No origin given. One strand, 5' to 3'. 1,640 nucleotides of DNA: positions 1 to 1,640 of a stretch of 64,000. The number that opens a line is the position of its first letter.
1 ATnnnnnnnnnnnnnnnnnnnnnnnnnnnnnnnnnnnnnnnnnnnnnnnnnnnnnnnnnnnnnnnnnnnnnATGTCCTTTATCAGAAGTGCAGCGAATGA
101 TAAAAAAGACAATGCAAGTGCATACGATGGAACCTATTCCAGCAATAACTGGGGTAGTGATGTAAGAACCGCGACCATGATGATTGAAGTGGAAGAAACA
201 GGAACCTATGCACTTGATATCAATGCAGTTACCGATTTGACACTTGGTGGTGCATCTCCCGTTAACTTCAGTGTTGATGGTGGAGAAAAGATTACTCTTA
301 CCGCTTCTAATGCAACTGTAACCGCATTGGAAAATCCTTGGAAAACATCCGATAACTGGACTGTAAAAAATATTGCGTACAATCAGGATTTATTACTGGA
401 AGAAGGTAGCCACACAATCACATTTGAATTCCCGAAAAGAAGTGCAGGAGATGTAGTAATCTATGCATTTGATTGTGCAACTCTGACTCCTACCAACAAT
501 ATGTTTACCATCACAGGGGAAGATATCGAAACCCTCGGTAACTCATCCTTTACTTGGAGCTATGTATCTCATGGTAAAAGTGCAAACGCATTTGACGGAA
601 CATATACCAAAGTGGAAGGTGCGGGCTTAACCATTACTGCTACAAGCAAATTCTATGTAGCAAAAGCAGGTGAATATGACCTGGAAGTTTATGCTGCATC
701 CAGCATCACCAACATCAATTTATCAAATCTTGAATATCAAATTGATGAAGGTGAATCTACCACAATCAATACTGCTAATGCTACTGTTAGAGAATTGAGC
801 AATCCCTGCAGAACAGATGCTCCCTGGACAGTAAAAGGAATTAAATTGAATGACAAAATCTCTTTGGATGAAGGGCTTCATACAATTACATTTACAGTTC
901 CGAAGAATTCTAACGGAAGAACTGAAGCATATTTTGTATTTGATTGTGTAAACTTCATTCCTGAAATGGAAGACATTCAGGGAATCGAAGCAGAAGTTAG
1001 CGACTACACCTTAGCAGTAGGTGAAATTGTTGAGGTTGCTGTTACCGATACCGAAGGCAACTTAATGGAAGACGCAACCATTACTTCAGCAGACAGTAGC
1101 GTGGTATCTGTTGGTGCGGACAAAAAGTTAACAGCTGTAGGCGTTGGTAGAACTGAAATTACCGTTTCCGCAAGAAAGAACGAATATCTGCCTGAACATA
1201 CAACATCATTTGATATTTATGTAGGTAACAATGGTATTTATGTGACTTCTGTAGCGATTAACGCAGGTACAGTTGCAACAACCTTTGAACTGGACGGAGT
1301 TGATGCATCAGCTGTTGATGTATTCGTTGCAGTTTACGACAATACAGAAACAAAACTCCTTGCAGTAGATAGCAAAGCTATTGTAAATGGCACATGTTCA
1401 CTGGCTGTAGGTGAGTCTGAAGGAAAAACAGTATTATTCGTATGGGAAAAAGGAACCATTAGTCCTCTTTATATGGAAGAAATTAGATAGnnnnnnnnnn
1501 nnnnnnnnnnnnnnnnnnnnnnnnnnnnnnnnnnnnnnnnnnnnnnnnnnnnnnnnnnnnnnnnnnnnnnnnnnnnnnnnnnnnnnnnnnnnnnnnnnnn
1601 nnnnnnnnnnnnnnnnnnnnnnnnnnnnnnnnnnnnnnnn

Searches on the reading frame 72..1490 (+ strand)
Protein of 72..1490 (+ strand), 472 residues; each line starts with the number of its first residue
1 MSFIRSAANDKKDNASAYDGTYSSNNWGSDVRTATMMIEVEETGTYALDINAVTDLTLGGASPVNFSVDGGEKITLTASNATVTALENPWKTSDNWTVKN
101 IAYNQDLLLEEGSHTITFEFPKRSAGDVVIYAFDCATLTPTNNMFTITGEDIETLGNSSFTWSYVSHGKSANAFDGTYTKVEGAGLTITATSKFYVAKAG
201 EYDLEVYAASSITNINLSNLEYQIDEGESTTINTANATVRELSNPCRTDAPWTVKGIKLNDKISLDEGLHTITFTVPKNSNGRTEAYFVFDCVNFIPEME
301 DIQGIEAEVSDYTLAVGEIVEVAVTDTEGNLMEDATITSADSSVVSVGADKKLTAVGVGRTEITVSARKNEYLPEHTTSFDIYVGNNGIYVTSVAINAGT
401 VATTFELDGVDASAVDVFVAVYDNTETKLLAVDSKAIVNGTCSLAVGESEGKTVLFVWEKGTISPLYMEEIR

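Call 6: search_protein_families(library=pfam, proteins=[window:72-1490:+])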
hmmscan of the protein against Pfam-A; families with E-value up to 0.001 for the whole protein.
window:72-1490:+ (472 aa): 0 families

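Call 14: find_encoding_contigs(protein=window:72-1490:+, flank=10000, max_places=6)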
Protein window:72-1490:+ (472 aa): no gene with exactly this product is on record in the collection.

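Call 32: find_homologous_proteins(query=window:72-1490:+, max_evalue=1e-20)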
Query window:72-1490:+ (472 aa): 6 proteins with E <= 1e-20 among 8000 candidates.
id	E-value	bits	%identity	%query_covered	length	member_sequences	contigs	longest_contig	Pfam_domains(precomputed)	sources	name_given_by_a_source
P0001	4.8e-196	670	48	98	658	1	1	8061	-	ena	-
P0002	5.9e-124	433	51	63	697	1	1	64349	PF21461.4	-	-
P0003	3.3e-101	358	44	60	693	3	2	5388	PF14683.13,PF21461.4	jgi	-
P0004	5.6e-58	215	50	40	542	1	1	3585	-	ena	-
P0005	2.1e-57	213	64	30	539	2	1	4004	PF14683.13,PF21461.4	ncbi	-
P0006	7.1e-22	96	27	87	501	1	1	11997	-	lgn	-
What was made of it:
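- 72..31186 (+): Low-GC3 block of 18 genes, the putative island cargo. It encodes SLH-domain surface proteins, an ABC sugar transporter, an AraC regulator (minus strand), GH78, GH20, GH106-like and GH28 enzymes, an SGNH esterase, L-rhamnose isomerase and L-serine dehydratase. The closest database homologue of the first protein is 48% identical (call 32).
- Tried and rejected: The best hit is only 48% identical (call 32).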

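Call 56: search_protein_families(library=ncbifam, proteins=[window:72-1490:+], max_evalue=0.00001)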
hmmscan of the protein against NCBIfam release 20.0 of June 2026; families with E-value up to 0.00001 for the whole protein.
window:72-1490:+ (472 aa): 0 families
